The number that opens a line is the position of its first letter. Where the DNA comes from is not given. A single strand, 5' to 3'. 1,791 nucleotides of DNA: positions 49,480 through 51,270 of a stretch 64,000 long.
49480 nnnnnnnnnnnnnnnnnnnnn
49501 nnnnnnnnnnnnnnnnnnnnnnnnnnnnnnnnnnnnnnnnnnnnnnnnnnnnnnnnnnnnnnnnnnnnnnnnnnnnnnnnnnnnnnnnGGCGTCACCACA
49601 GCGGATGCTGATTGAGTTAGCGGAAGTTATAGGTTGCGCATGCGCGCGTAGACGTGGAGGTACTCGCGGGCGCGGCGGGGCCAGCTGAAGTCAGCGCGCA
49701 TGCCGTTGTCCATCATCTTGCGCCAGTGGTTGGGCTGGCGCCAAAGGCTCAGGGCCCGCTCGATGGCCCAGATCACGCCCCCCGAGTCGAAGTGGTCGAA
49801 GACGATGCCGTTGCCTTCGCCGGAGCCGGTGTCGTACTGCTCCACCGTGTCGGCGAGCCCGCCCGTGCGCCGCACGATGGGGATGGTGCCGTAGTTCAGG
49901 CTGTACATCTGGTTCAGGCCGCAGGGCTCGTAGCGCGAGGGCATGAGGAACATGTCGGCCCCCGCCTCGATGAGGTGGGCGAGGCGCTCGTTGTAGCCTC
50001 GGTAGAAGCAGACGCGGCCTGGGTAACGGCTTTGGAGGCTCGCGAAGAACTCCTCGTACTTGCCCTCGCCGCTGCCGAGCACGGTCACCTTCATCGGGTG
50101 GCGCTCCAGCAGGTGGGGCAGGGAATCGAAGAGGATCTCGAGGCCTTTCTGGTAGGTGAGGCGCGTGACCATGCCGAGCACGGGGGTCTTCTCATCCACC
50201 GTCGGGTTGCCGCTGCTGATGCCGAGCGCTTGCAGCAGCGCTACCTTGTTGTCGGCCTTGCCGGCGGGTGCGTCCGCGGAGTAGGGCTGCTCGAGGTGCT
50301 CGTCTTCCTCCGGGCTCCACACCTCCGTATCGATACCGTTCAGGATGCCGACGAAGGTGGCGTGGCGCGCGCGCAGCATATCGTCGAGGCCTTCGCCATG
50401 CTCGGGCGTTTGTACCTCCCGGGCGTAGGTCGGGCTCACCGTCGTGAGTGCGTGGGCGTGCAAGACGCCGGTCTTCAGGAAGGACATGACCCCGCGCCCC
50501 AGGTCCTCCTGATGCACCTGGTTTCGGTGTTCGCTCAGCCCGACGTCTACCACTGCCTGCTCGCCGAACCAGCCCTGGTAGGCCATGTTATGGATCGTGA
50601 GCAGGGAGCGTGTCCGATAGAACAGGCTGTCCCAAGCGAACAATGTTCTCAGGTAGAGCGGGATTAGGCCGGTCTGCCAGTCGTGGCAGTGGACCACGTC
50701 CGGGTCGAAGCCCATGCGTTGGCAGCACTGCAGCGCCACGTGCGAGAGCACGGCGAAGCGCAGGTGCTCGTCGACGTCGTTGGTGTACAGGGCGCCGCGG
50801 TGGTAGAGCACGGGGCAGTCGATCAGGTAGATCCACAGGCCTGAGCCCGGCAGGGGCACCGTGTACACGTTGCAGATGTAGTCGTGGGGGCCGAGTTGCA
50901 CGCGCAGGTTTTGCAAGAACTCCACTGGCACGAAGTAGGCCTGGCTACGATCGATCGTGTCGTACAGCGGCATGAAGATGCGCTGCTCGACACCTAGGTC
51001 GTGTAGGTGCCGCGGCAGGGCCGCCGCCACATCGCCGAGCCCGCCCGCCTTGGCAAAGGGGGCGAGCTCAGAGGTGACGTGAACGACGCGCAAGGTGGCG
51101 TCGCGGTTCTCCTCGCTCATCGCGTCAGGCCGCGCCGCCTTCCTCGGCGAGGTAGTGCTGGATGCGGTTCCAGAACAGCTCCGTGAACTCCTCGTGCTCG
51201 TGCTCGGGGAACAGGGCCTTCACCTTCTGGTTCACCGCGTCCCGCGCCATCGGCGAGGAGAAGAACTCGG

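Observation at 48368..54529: Glycogen synthase embedded in an operon with two ATP-grasp ligases, a CBM48-like esterase and an S51 hydrolase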

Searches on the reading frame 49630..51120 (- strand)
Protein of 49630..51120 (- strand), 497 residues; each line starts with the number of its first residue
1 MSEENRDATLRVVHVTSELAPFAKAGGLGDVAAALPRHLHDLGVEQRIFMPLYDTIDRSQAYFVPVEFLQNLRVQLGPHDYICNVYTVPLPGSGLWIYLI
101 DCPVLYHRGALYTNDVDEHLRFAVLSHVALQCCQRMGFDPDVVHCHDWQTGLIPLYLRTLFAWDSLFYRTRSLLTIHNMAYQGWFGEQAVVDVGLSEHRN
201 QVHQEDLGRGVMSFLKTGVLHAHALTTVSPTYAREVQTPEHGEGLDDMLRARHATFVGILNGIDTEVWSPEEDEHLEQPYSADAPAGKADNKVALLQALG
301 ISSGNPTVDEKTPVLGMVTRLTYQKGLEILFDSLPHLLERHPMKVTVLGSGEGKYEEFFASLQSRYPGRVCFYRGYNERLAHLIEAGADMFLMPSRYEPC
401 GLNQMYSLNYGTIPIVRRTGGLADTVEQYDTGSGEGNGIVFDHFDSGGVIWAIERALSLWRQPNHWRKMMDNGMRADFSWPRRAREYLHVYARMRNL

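Call 3: search_protein_families(library=pfam, proteins=[window:49630-51120:-], max_evalue=0.01)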
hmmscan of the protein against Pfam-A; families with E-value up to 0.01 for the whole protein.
window:49630-51120:- (497 aa): 6 families
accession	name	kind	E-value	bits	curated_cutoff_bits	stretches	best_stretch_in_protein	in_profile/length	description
PF08323.17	Glyco_transf_5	-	5.4e-72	242.8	22.7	1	11-250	1-238/239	Starch synthase catalytic domain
PF00534.26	Glycos_transf_1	-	1.4e-19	70.7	26.4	1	308-468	11-167/172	Glycosyl transferases group 1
PF13692.12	Glyco_trans_1_4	-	6.8e-12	46.3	27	1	313-457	2-140/142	Glycosyl transferases group 1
PF13439.12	Glyco_transf_4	-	1.2e-06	29.1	28.5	1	108-238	42-150/170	Glycosyltransferase Family 4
PF20706.3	GT4-conflict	-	0.00053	19.5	26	1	310-485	195-383/385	Family 4 Glycosyltransferase in conflict systems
PF13579.12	Glyco_trans_4_4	-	0.0029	18.4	29.7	0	26-237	1-143/158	Glycosyl transferase 4-like domain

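Call 4: search_protein_families(library=ncbifam, proteins=[window:49630-51120:-], max_evalue=0.01)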
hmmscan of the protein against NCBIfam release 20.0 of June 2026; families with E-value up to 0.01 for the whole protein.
window:49630-51120:- (497 aa): 21 families
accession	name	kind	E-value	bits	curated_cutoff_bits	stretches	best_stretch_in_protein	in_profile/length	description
TIGR02095.1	glgA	subfamily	3.7e-159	530.4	328.45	1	11-493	2-476/477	glycogen/starch synthase, ADP-glucose type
NF001903.0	PRK00654.2-2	equivalog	5.5e-148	493.6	616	1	10-494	1-478/482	glycogen synthase GlgA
NF001899.0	PRK00654.1-2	equivalog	2.8e-144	481.1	459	1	11-495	2-476/478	glycogen synthase GlgA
NF001898.0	PRK00654.1-1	equivalog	6.9e-143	476.7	603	1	10-494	1-475/477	glycogen synthase GlgA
NF001905.0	PRK00654.2-4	subfamily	6.2e-116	387.8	560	1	11-496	2-488/489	glycogen synthase GlgA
NF001900.0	PRK00654.1-3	equivalog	1.1e-115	386.9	509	1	11-495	2-455/481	glycogen synthase GlgA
NF010699.0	PRK14099.1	equivalog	4.5e-112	375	762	1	9-493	3-478/485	glycogen synthase GlgA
NF001901.0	PRK00654.1-5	equivalog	1.5e-109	366.8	649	1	6-494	20-491/502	glycogen synthase GlgA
NF001902.0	PRK00654.2-1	equivalog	2.2e-99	333.3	845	1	12-495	3-490/492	glycogen synthase GlgA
NF001906.0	PRK00654.2-5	equivalog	3.4e-97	326.4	870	1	9-492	5-481/485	glycogen synthase GlgA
NF010698.0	PRK14098.1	equivalog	7e-95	318.5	754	1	9-495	5-487/489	starch synthase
NF001904.0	PRK00654.2-3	equivalog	5.6e-64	216.6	577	1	10-493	1-473/475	glycogen synthase GlgA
TIGR02149.1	glgA_Coryne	subfamily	1.9e-08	33.8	302.4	1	307-493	199-389/391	glycogen synthase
TIGR03449.1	mycothiol_MshA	equivalog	8.3e-08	31.5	462.5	1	308-493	216-402/406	D-inositol-3-phosphate glycosyltransferase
NF046085.1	XrtY_assoc_Gly1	equivalog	8.7e-08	31.4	400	1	317-494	214-384/387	XrtY-associated glycosyltransferase XYAG1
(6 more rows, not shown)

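Call 43: search_solved_structures(query=window:49630-51120:-, max_evalue=1e-20, show_alignments=1)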
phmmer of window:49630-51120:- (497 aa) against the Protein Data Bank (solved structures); distinct sequences matched with E-value up to 1e-20: 9.
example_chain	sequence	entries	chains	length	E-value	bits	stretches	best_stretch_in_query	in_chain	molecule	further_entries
3d1j_A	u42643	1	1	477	2e-97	330.5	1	11-494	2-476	Glycogen synthase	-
2qzs_A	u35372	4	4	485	2.8e-97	330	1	11-495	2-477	glycogen synthase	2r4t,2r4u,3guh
3cop_A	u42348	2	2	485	1.9e-96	327.3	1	11-495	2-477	Glycogen synthase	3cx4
1rzu_A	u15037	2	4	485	6.2e-81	276.1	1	11-494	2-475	Glycogen synthase 1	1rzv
6gne_A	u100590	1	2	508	3.9e-79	270.1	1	9-494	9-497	Probable starch synthase 4, chloroplastic/amyloplastic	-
4hln_A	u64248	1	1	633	8.5e-75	255.8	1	8-491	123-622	Starch synthase I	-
3vue_A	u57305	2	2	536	1.6e-59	205.5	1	139-490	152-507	Granule-bound starch synthase 1, chloroplastic/amyloplastic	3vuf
6gnf_A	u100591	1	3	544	1.4e-57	199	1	211-495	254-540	Glycogen synthase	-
6gng_A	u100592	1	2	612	1.3e-53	185.9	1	210-426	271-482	Granule-bound starch synthase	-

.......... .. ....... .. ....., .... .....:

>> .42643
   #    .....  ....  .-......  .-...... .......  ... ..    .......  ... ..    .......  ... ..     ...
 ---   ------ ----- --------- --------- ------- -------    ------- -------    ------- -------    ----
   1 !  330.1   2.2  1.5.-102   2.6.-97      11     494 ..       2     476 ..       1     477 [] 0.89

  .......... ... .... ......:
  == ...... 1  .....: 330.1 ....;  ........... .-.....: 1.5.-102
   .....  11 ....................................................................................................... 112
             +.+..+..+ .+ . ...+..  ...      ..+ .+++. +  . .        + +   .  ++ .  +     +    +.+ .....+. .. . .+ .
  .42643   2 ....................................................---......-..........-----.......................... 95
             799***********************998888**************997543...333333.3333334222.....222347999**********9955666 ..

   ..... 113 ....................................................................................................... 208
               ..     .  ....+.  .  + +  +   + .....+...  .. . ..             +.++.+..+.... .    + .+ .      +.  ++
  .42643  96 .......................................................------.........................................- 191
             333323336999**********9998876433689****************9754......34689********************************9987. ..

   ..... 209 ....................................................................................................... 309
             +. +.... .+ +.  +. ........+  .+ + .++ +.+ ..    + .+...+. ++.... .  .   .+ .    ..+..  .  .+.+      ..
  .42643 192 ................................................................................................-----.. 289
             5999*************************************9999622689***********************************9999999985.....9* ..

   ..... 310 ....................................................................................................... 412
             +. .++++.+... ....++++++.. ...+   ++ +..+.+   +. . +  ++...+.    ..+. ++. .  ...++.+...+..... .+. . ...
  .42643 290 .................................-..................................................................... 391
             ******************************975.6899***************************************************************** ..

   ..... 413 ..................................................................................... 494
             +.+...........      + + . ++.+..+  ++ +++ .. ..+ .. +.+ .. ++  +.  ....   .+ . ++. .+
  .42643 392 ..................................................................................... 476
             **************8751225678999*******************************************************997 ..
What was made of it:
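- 49627..51120 (-): GlgA: an ADP-glucose-type glycogen/starch synthase (GT5), 497 aa, starting 4 nt after the AG1 stop codon. It aligns end to end with E. coli GlgA (330 bits) and keeps the KxGGL, HxHDW, RLTxQKG and EPCGL motifs (call 43).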

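Call 54: find_related_loci(query=window:49630-51120:-, collection=metagenome_contigs, flank=8000)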
Query window:49630-51120:- (497 aa) in metagenome_contigs; peptide patterns used: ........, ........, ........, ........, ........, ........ (x = any residue, [..] = any of these).
600 stretches matched a pattern (row limit reached: there are more); 561 encode a relative of the query (tblastn E <= 1e-3); the best 80 are kept; 80 distinct loci.
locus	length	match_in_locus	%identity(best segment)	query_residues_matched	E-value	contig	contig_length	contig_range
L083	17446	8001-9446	52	8-494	5e-167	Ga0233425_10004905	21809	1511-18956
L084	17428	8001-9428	51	11-491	1e-159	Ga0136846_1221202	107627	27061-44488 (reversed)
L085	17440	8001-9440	51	10-494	4e-159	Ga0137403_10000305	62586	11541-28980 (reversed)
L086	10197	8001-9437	49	11-494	2e-157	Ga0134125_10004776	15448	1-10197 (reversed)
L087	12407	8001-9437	49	11-494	6e-157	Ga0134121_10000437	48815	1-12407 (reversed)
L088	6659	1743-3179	49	11-494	1e-156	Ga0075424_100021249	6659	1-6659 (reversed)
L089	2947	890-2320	49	12-493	1e-152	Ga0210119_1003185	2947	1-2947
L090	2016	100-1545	49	2-494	3e-140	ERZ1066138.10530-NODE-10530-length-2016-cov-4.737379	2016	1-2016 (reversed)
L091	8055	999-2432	43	9-491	1e-120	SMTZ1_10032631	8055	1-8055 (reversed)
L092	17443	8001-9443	44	5-491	2e-120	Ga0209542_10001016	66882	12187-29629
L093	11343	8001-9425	43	11-491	5e-119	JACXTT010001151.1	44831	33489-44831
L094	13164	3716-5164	42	1-491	1e-118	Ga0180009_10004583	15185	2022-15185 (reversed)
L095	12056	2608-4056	42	10-496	4e-118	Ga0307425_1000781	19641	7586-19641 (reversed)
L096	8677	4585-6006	43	12-491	7e-118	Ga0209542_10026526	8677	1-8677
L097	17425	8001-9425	43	10-493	1e-117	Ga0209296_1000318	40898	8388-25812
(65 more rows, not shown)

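Call 101: search_protein_families(library=padloc, proteins=[window:49630-51120:-], max_evalue=0.001)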
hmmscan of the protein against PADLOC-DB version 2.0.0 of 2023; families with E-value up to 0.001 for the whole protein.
window:49630-51120:- (497 aa): 0 families
